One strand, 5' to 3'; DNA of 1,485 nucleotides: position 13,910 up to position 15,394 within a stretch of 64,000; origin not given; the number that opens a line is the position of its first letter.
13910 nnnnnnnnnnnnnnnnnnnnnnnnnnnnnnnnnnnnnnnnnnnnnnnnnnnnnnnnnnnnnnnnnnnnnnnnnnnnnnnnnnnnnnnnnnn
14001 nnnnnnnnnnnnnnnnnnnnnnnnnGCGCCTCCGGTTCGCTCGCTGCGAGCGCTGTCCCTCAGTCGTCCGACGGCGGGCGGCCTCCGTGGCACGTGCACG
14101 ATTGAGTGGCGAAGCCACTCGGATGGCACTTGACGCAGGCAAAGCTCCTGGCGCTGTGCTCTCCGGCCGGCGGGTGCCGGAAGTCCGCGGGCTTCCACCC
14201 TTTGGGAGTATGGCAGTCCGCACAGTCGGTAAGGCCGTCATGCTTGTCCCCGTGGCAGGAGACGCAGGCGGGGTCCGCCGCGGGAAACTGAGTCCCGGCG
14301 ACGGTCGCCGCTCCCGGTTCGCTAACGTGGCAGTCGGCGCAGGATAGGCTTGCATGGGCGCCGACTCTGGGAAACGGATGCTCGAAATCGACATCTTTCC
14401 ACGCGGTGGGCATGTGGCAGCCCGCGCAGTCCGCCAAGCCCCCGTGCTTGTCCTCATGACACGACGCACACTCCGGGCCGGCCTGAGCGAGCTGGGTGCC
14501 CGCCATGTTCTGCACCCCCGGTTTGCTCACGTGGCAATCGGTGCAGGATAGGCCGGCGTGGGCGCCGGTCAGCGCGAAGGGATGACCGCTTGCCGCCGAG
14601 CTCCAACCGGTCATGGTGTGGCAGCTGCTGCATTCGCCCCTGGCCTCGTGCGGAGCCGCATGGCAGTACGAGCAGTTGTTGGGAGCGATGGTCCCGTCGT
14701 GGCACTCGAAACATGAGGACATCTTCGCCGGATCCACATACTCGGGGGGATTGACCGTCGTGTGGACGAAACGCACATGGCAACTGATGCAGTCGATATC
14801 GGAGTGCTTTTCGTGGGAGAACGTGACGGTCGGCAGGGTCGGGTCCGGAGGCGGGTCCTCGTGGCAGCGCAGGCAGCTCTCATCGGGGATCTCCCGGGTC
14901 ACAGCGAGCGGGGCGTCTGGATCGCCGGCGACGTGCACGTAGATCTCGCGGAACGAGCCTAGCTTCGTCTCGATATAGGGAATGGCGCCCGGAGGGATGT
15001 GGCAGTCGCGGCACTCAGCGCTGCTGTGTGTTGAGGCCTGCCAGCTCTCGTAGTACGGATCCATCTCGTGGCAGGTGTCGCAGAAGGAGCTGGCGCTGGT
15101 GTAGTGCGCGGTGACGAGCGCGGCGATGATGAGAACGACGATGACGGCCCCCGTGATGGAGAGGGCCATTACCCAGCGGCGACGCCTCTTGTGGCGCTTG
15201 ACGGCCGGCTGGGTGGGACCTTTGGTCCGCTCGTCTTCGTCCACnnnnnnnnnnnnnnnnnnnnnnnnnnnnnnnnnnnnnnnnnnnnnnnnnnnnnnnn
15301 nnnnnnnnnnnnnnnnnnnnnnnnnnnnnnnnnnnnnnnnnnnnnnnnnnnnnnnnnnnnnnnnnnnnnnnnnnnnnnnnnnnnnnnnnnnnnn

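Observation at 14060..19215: Cobalamin riboswitch controlling a BtuFCD-like operon that continues into a 14-heme NapC/NirT-type cytochrome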

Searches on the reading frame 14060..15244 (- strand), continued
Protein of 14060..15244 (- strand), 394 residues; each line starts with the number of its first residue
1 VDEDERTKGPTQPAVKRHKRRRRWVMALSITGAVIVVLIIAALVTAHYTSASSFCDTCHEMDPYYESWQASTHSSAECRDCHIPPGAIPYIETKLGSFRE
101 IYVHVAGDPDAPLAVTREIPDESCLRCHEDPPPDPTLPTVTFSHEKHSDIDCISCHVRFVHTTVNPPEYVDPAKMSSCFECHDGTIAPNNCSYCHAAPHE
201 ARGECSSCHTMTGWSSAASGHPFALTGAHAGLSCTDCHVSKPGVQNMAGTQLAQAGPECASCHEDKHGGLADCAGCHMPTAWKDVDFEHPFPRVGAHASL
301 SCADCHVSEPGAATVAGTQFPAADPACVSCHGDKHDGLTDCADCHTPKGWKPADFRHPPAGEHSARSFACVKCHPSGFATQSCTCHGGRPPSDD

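Call 28: search_solved_structures(query=window:14060-15244:-, max_evalue=0.01)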
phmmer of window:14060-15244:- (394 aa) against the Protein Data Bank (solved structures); distinct sequences matched with E-value up to 0.01: 10.
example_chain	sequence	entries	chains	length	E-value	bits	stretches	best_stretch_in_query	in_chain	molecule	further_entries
2j7a_C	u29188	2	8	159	1.4e-11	47.1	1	26-131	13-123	CYTOCHROME C QUINOL DEHYDROGENASE NRFH | NAPC/NIRT CYTOCHROME C FAMILY PROTEIN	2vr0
3sj4_X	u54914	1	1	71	0.0011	21.1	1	297-345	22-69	CYTOCHROME C7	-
3h4n_A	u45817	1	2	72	0.0041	19.3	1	296-346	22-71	Cytochrome c7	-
3sel_X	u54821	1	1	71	0.0058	18.8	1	297-345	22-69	CYTOCHROME C7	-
2n91_A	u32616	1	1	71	0.0059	18.8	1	297-345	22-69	Cytochrome C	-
4hb8_A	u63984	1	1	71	0.0067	18.6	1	296-345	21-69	PpcA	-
3sj0_X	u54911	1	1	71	0.0069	18.5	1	297-345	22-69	CYTOCHROME C7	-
4hb6_A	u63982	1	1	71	0.007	18.5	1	296-345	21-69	PpcA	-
1os6_A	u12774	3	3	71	0.0074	18.4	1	297-345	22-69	PpcA | Cytochrome c3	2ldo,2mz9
4haj_A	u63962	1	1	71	0.009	18.2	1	298-345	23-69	PpcA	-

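Call 31: find_encoding_contigs(protein=P0070, flank=10000, max_places=2)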
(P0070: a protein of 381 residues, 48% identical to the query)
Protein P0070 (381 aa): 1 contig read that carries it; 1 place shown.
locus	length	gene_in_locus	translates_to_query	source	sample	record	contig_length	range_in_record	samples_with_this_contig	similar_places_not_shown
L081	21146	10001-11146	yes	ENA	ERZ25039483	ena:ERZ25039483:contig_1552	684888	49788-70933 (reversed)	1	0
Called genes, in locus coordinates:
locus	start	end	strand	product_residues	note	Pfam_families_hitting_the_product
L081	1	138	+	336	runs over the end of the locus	PF01073:3Beta_HSD (weak), PF01370:Epimerase, PF04321:RmlD_sub_bind, PF05368:NmrA, PF13460:NAD_binding_10, PF16363:GDP_Man_Dehyd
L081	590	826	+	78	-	-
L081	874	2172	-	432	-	PF01594:AI-2E_transport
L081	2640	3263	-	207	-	PF13344:Hydrolase_6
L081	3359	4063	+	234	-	PF00970:FAD_binding_6 (weak), PF00175:NAD_binding_1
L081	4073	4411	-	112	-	-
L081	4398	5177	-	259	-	PF00694:Aconitase_C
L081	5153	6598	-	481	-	PF00330:Aconitase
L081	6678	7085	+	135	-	-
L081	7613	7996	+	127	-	PF06445:GyrI-like, PF14526:Cass2 (weak)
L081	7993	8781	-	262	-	PF22617:HCS_D2, PF08502:LeuA_dimer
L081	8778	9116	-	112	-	PF00682:HMGL-like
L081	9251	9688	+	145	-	-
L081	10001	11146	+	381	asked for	PF03264:Cytochrom_NNT, PF02085:Cytochrom_CIII (faint), PF14522:Cytochrome_C7 (faint), PF14537:Cytochrom_c3_2 (faint)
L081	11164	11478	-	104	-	-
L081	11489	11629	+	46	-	-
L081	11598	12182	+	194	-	-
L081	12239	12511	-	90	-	PF19891:DUF6364 (weak)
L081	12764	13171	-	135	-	-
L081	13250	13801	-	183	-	-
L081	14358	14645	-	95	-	PF10387:DUF2442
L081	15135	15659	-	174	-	PF13302:Acetyltransf_3, PF13420:Acetyltransf_4, PF00583:Acetyltransf_1, PF13523:Acetyltransf_8 (weak)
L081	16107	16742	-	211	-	PF13478:XdhC_C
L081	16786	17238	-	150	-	PF02625:XdhC_CoxI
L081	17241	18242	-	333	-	PF00285:Citrate_synt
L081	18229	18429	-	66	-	PF00285:Citrate_synt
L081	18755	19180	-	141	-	PF08546:ApbA_C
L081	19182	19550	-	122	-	PF02558:ApbA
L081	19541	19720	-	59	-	PF02737:3HCDH_N (weak), PF03721:UDPG_MGDP_dh_N, PF02254:TrkA_N, PF02558:ApbA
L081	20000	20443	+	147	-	-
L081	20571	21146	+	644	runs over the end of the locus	PF06050:HGD-D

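Call 47: find_encoding_contigs(protein=P0025, flank=8000, max_places=1)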
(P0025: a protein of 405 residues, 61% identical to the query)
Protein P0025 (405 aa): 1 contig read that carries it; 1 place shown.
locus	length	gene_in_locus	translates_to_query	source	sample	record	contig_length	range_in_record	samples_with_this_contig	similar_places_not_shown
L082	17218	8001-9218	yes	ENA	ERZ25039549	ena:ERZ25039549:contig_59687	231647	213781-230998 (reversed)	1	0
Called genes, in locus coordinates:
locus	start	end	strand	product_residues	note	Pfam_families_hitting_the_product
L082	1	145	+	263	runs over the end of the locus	?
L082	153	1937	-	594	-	PF02142:MGS, PF01808:AICARFT_IMPCHas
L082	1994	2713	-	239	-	PF00551:Formyl_trans_N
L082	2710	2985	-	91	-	PF02769:AIRS_C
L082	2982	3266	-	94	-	PF02769:AIRS_C (weak)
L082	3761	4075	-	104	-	-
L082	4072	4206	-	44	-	-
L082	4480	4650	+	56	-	-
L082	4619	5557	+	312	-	PF01497:Peripla_BP_2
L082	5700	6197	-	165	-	-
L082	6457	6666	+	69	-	PF01032:FecCD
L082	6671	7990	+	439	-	PF00005:ABC_tran, PF02463:SMC_N (faint), PF13304:AAA_21 (faint), PF27219:MJ0874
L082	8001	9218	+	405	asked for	PF03264:Cytochrom_NNT, PF14522:Cytochrome_C7 (faint), PF14537:Cytochrom_c3_2 (faint)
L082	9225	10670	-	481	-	PF13230:GATase_4, PF13522:GATase_6, PF13537:GATase_7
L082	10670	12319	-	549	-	PF02769:AIRS_C, PF00586:AIRS, PF02769:AIRS_C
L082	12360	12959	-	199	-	PF18072:FGAR-AT_linker, PF00586:AIRS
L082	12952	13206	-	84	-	-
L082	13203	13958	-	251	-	PF13507:GATase_5, PF01965:DJ-1_PfpI (weak), PF07685:GATase_3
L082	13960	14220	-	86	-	PF02700:PurS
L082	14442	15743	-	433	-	PF00206:Lyase_1, PF10397:ADSL_C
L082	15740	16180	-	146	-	PF00731:AIRC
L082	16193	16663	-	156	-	PF01071:GARS_A (weak), PF02843:GARS_C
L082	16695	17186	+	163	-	-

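Call 48: find_encoding_contigs(protein=P0035, flank=8000, max_places=1)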
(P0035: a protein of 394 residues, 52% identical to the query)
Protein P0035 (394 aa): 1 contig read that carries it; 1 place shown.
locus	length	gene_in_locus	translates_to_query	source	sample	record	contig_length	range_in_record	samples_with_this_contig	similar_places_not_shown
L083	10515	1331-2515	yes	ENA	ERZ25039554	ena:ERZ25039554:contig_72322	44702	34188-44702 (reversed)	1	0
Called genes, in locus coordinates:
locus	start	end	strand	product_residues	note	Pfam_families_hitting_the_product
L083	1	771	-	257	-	?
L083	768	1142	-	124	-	PF03100:CcmE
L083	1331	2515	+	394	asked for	PF03264:Cytochrom_NNT, PF02085:Cytochrom_CIII (faint), PF14522:Cytochrome_C7 (faint), PF14537:Cytochrom_c3_2 (faint)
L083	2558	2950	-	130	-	PF00395:SLH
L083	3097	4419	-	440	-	PF02012:BNR (faint), PF03174:CHB_HEX_C (faint), PF14870:PSII_BNR (faint), PF15902:Sortilin-Vps10 (faint)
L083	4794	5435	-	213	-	PF02012:BNR (faint)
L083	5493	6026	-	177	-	-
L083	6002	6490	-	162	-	-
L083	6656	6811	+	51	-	-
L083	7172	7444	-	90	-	PF00395:SLH (weak)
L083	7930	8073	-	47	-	-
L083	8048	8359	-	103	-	-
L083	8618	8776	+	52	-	-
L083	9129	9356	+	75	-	-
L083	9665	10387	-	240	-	PF01259:SAICAR_synt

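Call 51: predict_structure(alignment_id=A1)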
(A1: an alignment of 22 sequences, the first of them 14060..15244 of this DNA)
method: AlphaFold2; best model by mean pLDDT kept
length: 394 residues; sequences in the alignment: 22
mean_pLDDT: 47.5   pTM: 0.24
mean pLDDT of the five models: 47.5, 45.9, 41.9, 39.7, 39.5
residues with pLDDT >= 90: 3; 70-90: 23; 50-70: 132; < 50: 236
segments of 3 or more residues with pLDDT < 50: 1-3, 5-13, 46-64, 96-118, 131-209, 217-219, 261-289, 330-394
pLDDT, mean of each block of 10 residues (from residue 1): 44 52 84 83 54 37 50 61 58 48 40 39 61 33 33 33 33 35 36 31 39 50 56 67 57 63 38 36 44 60 63 53 59 37 36 38 44 43 29 28
secondary structure, 60 per line:
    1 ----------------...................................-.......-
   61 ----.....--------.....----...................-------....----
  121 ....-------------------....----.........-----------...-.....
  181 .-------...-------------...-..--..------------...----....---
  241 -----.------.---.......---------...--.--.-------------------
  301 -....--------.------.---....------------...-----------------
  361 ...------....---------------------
elements in order: H17-51 H53-59 H65-69 H78-82 H87-105 H113-116 H121-124 H144-147 H152-160 H176-181 H234-237 H257-263 H302-305 H325-328 H370-373

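Call 52: search_protein_families(library=pfam, proteins=[L004:9434-9871:-, L004:7491-9437:-, L004:6737-7591:-, L004:6063-6740:-, L004:5329-6066:-, L019:8584-9666:-, L019:7956-8630:-, L019:6584-7330:-, L005:7315-7920:-], max_evalue=0.001)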
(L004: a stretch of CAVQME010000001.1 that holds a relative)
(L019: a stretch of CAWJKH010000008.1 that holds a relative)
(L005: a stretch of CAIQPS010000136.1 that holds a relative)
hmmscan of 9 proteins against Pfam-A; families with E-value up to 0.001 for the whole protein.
L004:9434-9871:- (145 aa): 1 family
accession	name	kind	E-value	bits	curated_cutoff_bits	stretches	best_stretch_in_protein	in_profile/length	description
PF03100.22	CcmE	-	5.9e-21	75.1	24.6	1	46-143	2-98/99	CcmE domain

L004:7491-9437:- (648 aa): 3 families
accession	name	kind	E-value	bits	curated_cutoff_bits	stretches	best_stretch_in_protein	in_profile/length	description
PF16327.10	CcmF_C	-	8.6e-42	143.9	28.7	1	319-627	3-320/323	Cytochrome c-type biogenesis protein CcmF C-terminal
PF01578.25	Cytochrom_C_asm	-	2.7e-37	128.9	29.9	1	88-298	1-206/212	Cytochrome C assembly protein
PF20176.3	DUF6541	-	0.00015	20.6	29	1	402-505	245-340/646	Family of unknown function (DUF6541)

L004:6737-7591:- (284 aa): 3 families
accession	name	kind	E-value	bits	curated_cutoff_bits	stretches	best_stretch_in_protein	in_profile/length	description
PF00005.33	ABC_tran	-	6.4e-32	111.4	25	1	54-195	1-136/137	ABC transporter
PF13304.12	AAA_21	-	3.7e-15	57.2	27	2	165-226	235-299/304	AAA domain, putative AbiEii toxin, Type IV TA system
PF13175.12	AAA_15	-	0.00035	20.8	32.1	0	66-91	25-50/374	AAA ATPase domain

L004:6063-6740:- (225 aa): 3 families
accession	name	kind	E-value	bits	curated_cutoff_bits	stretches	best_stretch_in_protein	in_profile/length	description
PF03379.19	CcmB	-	7.1e-28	98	24.9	1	9-220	2-207/215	CcmB protein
PF12698.13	ABC2_membrane_3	-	4.3e-05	23.2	31.6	1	58-176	167-281/347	ABC-2 family transporter protein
PF12730.13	ABC2_membrane_4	-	6.3e-05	23.5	27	1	26-171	19-171/179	ABC-2 family transporter protein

L004:5329-6066:- (245 aa): 1 family
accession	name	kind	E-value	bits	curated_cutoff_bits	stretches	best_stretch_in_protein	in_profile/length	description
PF01578.25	Cytochrom_C_asm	-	5.3e-32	111.6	29.9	1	14-182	32-212/212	Cytochrome C assembly protein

L019:8584-9666:- (360 aa): 1 family
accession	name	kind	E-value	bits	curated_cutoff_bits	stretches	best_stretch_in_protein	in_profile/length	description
PF02277.22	DBI_PRT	-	1.1e-134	449.3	22.6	1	13-349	1-329/329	Phosphoribosyltransferase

L019:7956-8630:- (224 aa): 1 family
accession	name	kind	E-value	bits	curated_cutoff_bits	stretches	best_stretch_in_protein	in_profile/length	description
PF00300.27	His_Phos_1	-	5e-51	173.6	21.7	1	27-210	1-189/194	Histidine phosphatase superfamily (branch 1)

L019:6584-7330:- (248 aa): 1 family
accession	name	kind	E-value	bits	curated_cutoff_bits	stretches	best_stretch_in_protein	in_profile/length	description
PF02654.20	CobS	-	1.2e-51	176.2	23.2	1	7-238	1-204/207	Cobalamin-5-phosphate synthase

L005:7315-7920:- (201 aa): 2 families
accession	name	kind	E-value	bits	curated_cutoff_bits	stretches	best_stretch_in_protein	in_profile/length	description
PF02283.22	CobU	-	1.2e-55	188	27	1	17-189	1-167/168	Cobinamide kinase / cobinamide phosphate guanyltransferase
PF13191.12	AAA_16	-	0.0004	21.3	32.6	1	7-143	19-137/167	AAA ATPase domain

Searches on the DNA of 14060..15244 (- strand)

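Call 15: search_rna_families(sources=[L001, L002, L003, L004, L005, L019, L035], threshold=gathering)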
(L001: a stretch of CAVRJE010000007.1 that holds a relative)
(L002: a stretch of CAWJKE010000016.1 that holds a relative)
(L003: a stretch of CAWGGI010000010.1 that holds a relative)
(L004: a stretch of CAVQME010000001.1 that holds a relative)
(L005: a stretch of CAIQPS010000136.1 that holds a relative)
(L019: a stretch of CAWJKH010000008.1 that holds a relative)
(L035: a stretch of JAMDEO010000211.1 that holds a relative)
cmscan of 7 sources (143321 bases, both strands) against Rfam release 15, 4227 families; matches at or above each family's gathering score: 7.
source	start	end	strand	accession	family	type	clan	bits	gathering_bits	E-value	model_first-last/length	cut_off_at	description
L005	9629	9812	-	RF00174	Cobalamin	Cis-reg; riboswitch;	CL00101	99.9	31.5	2e-23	1-189/189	no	Cobalamin riboswitch aptamer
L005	2743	2911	+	RF00174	Cobalamin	Cis-reg; riboswitch;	CL00101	69.3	31.5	1.2e-14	1-189/189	no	Cobalamin riboswitch aptamer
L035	4205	4382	+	RF00174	Cobalamin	Cis-reg; riboswitch;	CL00101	66.2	31.5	8.5e-14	1-189/189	no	Cobalamin riboswitch aptamer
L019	2627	2806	+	RF00174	Cobalamin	Cis-reg; riboswitch;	CL00101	60.8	31.5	3.1e-12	1-189/189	no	Cobalamin riboswitch aptamer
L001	5845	6030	+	RF00174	Cobalamin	Cis-reg; riboswitch;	CL00101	60.2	31.5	4.5e-12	1-189/189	no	Cobalamin riboswitch aptamer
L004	1085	1279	+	RF00174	Cobalamin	Cis-reg; riboswitch;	CL00101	58.1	31.5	1.9e-11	1-189/189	no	Cobalamin riboswitch aptamer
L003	5905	6094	+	RF00174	Cobalamin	Cis-reg; riboswitch;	CL00101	51.8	31.5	1.2e-09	1-189/189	no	Cobalamin riboswitch aptamer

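Call 59: search_rna_families(sources=[L006, L007, L008, L010, L011, L012, L013], threshold=gathering)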
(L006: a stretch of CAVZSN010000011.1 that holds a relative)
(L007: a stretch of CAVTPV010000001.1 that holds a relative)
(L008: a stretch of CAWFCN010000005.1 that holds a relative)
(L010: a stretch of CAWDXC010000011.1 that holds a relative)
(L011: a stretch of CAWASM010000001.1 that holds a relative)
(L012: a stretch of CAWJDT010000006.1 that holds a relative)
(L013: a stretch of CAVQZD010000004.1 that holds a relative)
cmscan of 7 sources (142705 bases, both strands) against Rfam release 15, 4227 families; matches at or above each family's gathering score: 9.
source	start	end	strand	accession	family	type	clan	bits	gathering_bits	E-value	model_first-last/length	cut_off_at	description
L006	9490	9684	-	RF00174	Cobalamin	Cis-reg; riboswitch;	CL00101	91.4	31.5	5.5e-21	1-189/189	no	Cobalamin riboswitch aptamer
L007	9658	9782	-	RF00174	Cobalamin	Cis-reg; riboswitch;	CL00101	88.7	31.5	3.1e-20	45-169/189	no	Cobalamin riboswitch aptamer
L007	2508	2686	+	RF00174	Cobalamin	Cis-reg; riboswitch;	CL00101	73.5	31.5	7.2e-16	1-189/189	no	Cobalamin riboswitch aptamer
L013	1335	1508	+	RF00174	Cobalamin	Cis-reg; riboswitch;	CL00101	73.3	31.5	7.9e-16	1-189/189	no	Cobalamin riboswitch aptamer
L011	1377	1531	+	RF00174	Cobalamin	Cis-reg; riboswitch;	CL00101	69.5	31.5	1e-14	1-189/189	no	Cobalamin riboswitch aptamer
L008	1355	1509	+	RF00174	Cobalamin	Cis-reg; riboswitch;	CL00101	66.1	31.5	9.1e-14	1-189/189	no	Cobalamin riboswitch aptamer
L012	1369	1523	+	RF00174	Cobalamin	Cis-reg; riboswitch;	CL00101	63.3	31.5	5.8e-13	1-189/189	no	Cobalamin riboswitch aptamer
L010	5570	5764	+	RF00174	Cobalamin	Cis-reg; riboswitch;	CL00101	61.3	31.5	2.2e-12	1-189/189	no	Cobalamin riboswitch aptamer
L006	2245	2424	+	RF00174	Cobalamin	Cis-reg; riboswitch;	CL00101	55.9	31.5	7.8e-11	1-189/189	no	Cobalamin riboswitch aptamer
